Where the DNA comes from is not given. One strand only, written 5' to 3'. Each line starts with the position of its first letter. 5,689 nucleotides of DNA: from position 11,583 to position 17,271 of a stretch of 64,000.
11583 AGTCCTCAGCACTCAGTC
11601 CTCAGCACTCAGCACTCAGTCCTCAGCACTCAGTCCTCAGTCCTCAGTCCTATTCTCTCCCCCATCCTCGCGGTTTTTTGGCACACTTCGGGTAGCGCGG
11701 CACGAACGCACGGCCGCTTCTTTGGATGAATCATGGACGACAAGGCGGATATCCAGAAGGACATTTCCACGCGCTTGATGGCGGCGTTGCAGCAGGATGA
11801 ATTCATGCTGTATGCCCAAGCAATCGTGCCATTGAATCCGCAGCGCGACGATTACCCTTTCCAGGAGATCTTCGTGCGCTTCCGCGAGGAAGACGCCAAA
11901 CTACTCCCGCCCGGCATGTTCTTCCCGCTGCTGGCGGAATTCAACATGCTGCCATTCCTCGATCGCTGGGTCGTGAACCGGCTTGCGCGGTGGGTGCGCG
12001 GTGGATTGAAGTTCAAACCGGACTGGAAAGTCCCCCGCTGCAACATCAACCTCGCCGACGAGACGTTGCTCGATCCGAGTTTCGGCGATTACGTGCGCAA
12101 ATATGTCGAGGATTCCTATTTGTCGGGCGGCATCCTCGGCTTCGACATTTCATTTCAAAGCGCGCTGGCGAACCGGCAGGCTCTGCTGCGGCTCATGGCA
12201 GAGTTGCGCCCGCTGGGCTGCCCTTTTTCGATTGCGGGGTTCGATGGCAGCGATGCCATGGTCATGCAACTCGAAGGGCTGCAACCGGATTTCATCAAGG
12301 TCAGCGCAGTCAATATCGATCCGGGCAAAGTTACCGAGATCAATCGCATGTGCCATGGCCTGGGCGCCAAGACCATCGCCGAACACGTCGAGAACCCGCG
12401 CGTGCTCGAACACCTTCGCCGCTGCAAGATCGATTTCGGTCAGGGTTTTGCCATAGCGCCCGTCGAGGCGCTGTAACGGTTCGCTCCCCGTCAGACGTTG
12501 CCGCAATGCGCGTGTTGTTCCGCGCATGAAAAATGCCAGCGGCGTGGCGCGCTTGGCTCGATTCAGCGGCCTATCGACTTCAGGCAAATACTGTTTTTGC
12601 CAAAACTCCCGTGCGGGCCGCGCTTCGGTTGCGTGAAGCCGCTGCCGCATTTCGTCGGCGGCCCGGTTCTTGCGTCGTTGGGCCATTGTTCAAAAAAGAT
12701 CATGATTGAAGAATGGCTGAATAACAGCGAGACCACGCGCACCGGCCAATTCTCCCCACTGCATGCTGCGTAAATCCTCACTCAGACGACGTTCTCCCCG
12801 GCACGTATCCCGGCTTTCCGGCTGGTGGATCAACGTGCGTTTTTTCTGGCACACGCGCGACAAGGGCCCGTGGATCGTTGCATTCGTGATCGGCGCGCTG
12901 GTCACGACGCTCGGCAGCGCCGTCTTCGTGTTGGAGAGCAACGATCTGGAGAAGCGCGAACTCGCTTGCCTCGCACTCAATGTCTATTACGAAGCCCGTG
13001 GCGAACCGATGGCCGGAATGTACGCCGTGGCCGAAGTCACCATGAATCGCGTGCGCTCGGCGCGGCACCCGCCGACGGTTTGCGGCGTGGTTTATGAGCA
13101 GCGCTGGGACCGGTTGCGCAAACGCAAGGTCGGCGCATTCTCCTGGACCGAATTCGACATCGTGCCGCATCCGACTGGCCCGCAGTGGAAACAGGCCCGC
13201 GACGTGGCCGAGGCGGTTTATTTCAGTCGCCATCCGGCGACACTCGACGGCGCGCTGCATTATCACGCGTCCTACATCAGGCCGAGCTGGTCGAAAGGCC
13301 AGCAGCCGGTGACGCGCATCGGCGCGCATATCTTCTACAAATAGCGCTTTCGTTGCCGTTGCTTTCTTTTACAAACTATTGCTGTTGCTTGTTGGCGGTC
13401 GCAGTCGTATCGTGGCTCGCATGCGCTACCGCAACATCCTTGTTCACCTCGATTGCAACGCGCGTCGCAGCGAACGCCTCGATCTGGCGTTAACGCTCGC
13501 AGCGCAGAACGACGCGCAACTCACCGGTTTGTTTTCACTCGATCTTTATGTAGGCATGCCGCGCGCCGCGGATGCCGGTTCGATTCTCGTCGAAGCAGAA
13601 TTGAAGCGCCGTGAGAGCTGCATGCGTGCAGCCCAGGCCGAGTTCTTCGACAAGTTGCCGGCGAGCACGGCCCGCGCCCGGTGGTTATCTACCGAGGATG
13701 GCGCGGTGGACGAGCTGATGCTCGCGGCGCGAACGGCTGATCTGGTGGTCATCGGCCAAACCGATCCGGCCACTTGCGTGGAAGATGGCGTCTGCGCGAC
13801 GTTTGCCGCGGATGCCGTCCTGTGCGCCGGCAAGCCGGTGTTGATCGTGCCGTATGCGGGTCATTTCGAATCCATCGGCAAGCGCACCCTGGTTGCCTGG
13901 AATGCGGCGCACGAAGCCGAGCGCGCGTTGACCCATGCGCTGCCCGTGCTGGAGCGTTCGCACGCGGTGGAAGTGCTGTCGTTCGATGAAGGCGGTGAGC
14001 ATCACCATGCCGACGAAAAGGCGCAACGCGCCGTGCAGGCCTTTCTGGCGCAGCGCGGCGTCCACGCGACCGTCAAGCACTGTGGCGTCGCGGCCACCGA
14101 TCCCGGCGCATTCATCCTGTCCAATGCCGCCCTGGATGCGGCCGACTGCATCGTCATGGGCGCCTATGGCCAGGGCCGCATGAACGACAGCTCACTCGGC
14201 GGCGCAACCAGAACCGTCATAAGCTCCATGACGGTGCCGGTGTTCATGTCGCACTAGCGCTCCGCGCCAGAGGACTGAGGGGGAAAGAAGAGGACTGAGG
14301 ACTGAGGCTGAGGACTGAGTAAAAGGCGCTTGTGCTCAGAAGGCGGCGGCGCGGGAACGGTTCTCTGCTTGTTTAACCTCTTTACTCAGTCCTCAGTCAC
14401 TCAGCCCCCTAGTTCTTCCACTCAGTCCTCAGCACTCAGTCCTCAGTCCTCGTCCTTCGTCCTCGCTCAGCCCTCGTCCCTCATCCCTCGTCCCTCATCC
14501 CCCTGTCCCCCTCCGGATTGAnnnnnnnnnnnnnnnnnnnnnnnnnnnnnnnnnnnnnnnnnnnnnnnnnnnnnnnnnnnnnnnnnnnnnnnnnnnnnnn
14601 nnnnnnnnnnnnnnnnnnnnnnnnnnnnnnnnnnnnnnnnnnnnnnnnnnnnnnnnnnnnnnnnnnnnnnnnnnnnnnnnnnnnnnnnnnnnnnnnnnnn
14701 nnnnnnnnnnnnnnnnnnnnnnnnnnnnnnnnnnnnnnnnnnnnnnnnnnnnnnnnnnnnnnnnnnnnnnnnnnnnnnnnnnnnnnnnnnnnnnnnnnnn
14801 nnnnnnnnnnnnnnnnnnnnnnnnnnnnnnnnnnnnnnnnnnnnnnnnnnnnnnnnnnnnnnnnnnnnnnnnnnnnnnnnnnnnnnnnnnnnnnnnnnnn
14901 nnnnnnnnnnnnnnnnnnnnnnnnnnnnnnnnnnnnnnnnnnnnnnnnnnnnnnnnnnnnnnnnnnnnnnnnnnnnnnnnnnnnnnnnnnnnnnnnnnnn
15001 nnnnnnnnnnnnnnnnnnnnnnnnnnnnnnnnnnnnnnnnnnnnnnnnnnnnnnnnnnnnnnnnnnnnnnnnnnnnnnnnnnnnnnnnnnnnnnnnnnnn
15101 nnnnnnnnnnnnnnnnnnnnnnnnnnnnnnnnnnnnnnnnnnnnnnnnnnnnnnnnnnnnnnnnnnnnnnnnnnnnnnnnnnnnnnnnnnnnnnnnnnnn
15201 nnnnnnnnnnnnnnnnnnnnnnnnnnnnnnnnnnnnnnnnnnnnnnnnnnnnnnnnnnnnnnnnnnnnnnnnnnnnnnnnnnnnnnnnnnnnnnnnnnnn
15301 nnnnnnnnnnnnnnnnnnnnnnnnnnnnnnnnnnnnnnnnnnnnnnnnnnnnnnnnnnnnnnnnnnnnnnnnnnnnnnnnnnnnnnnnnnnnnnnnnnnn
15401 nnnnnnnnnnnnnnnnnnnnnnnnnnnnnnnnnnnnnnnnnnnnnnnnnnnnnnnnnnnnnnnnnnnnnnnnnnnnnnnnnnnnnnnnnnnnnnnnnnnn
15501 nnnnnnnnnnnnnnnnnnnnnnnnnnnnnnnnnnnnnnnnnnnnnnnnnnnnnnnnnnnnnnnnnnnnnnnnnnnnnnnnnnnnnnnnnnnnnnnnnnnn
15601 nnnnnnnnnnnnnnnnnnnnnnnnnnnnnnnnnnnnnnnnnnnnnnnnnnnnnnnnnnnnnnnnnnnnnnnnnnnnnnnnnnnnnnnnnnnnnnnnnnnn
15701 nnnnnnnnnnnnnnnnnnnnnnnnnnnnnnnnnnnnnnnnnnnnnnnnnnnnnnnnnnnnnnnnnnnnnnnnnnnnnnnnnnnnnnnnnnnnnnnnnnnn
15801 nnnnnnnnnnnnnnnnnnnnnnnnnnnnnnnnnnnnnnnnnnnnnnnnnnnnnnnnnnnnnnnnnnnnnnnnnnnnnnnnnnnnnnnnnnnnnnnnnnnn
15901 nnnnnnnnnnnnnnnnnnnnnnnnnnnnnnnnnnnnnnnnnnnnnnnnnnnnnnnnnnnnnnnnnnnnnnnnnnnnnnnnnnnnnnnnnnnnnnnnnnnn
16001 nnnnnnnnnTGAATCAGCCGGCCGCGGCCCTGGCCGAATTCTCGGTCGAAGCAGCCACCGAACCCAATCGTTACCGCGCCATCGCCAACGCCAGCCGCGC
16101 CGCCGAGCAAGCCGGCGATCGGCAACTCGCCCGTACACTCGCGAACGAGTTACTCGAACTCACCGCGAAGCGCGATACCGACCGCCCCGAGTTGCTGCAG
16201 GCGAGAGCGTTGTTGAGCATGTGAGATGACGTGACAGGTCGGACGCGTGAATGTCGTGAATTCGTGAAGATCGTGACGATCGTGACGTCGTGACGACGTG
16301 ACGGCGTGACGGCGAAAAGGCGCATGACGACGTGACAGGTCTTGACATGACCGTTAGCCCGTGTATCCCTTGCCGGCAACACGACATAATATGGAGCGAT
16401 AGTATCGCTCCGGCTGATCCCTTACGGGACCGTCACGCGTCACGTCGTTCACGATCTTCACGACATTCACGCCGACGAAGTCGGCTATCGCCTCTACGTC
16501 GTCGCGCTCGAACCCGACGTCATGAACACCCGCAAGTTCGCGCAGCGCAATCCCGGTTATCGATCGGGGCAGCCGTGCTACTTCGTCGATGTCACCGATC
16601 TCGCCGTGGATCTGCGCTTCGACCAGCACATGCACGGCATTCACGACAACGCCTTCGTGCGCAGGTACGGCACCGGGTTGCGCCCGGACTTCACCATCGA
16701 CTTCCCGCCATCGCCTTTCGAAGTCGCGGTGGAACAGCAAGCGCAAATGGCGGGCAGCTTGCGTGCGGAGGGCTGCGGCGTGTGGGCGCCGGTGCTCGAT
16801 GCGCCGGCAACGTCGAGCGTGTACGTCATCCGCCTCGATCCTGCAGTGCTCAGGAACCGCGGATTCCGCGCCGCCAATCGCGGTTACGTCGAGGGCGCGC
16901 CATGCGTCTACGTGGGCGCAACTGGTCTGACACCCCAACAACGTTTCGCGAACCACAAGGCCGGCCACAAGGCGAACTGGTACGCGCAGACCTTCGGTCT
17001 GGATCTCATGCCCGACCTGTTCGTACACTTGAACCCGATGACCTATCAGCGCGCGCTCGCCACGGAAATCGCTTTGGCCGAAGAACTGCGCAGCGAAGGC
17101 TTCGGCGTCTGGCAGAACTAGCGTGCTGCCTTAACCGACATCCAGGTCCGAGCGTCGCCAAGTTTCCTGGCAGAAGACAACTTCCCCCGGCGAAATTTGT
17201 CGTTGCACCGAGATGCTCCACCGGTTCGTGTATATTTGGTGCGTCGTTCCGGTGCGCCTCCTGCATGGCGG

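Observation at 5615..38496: Pervasive intergenic 'word-arm' palindromic element family (TCACG words plus a double-hairpin unit): at least 10 loci in 38 kb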

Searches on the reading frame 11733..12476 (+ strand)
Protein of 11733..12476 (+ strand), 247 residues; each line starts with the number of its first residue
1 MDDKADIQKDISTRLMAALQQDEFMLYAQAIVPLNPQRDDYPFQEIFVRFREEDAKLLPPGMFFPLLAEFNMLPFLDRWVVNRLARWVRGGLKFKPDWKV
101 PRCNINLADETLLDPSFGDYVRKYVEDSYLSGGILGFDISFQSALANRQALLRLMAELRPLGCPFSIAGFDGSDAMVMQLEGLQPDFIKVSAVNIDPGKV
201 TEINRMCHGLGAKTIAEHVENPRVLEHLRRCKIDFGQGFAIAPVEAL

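Call 11: search_protein_families(library=pfam, proteins=[window:11733-12476:+])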
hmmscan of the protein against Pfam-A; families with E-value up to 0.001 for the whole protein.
window:11733-12476:+ (247 aa): 1 family
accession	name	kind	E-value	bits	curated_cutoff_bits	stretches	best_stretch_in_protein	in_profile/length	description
PF00563.25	EAL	-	2e-35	122.7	31.3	1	14-243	3-235/236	EAL domain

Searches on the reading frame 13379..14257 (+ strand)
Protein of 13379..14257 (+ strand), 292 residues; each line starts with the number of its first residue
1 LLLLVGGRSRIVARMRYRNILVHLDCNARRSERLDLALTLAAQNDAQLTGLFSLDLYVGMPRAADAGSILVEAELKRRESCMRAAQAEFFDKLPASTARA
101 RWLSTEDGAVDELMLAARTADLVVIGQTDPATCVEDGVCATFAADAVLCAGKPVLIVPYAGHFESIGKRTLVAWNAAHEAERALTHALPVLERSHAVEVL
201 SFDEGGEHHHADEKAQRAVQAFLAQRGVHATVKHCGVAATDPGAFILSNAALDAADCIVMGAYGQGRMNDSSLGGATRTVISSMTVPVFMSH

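Call 11: search_protein_families(library=pfam, proteins=[window:13379-14257:+])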
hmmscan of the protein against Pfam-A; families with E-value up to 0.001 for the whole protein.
window:13379-14257:+ (292 aa): 1 family
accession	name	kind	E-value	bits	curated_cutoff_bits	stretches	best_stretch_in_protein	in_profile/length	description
PF00582.32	Usp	-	6.7e-11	43.3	24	1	171-290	6-139/141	Universal stress protein family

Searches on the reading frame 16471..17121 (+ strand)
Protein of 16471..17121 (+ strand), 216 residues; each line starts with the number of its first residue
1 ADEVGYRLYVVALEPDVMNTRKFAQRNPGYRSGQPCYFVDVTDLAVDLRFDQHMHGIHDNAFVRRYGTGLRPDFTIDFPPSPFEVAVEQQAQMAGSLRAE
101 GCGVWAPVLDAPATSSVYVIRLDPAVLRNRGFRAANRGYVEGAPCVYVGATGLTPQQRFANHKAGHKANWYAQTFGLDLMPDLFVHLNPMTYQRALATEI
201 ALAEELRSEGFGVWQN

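Call 11: search_protein_families(library=pfam, proteins=[window:16522-17121:+])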
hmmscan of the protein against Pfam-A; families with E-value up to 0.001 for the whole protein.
window:16522-17121:+ (199 aa): 0 families

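Call 78: find_homologous_proteins(query=window:16471-17121:+, max_evalue=0.00001)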
Query window:16471-17121:+ (216 aa): 945 proteins with E <= 0.00001 among 1550 candidates; the best 120 are listed.
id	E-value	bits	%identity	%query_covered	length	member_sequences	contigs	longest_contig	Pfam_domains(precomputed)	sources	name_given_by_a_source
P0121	3.0e-134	464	100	92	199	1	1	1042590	-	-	-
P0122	3.4e-116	405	80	100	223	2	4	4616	-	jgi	jgi:hypothetical protein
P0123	1.1e-115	403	81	98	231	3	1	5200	-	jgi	jgi:predicted GIY-YIG superfamily endonuclease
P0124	8.2e-115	400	79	100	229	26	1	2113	-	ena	-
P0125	9.4e-115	400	80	98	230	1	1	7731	-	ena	-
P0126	1.4e-114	399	80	98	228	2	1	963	-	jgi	-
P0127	1.4e-114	399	82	98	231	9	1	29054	-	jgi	jgi:predicted GIY-YIG superfamily endonuclease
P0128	2.2e-114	399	80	98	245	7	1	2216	-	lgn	-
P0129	4.4e-114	398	82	98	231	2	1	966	-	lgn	-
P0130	5.5e-114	397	81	98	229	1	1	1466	-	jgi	jgi:predicted GIY-YIG superfamily endonuclease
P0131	6.4e-114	397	79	100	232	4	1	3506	-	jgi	-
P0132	8.5e-114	397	78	100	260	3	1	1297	-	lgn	-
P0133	9.5e-114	397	80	98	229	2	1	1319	-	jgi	jgi:hypothetical protein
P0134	1.2e-113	396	82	98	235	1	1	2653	-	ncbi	ncbi:MAG: hypothetical protein ABI619_04960 [Betaproteobacteria bacterium]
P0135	1.7e-113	396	81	98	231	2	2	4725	-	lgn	-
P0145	6.5e-112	391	79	98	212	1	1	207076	-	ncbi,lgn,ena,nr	ncbi:MAG TPA: hypothetical protein VJT81_00700 [Burkholderiales bacterium]|nr:hypothetical protein [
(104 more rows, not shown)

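Call 80: find_encoding_contigs(protein=P0121, flank=1000, max_places=3)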
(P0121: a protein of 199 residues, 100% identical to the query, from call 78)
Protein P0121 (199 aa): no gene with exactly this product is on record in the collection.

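Call 81: find_encoding_contigs(protein=P0145, flank=10000, max_places=2)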
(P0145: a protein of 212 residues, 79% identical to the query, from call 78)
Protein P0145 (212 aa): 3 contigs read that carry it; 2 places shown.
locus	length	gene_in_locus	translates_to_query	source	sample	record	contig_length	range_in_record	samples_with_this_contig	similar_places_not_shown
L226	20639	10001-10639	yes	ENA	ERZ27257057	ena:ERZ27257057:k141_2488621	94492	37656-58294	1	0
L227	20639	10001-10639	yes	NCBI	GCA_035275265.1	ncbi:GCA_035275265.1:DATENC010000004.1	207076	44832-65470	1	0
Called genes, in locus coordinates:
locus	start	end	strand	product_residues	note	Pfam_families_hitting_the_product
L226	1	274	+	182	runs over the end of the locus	-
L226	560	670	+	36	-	-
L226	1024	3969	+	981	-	PF00211:Guanylate_cyc, PF13191:AAA_16, PF13401:AAA_22 (faint), PF07719:TPR_2 (faint), PF13374:TPR_10 (faint), PF13424:TPR_12 (weak)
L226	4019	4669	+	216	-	PF00578:AhpC-TSA, PF08534:Redoxin (weak)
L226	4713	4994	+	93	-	-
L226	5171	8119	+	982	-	-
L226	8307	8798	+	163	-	PF01957:NfeD (faint)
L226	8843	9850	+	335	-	PF01145:Band_7, PF16200:Band_7_C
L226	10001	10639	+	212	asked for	-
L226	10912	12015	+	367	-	PF13180:PDZ_2, PF17820:PDZ_6 (weak)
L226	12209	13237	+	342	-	PF24827:AstE_AspA_cat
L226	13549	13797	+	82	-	-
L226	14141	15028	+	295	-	PF01555:N6_N4_Mtase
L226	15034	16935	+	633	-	PF13476:AAA_23, PF13175:AAA_15, PF13304:AAA_21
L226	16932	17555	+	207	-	-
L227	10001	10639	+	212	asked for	-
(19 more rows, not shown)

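Call 82: find_encoding_contigs(protein=P0127, flank=10000, max_places=2)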
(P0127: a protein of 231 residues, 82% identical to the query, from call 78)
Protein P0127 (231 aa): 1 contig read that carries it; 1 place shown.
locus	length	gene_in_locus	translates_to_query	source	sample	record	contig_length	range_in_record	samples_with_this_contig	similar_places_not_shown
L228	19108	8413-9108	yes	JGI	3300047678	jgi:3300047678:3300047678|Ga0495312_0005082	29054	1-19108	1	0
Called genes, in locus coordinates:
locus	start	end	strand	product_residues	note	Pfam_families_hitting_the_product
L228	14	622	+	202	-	-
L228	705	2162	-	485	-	PF02321:OEP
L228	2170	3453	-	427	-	PF00364:Biotin_lipoyl (faint), PF25917:BSH_RND, PF25973:BSH_CzcB, PF25954:Beta-barrel_RND_2, PF25989:YknX_C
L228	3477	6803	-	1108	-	PF00873:ACR_tran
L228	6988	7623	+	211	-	PF00440:TetR_N, PF16859:TetR_C_11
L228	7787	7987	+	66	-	PF09957:VapB_antitoxin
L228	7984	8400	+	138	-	PF01850:PIN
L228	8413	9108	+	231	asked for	-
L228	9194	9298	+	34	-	-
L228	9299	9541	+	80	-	PF04014:MazE_antitoxin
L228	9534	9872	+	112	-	PF02452:PemK_toxin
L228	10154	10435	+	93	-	PF02604:PhdYeFM_antitox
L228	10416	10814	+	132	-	PF01850:PIN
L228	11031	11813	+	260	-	PF00563:EAL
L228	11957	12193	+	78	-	-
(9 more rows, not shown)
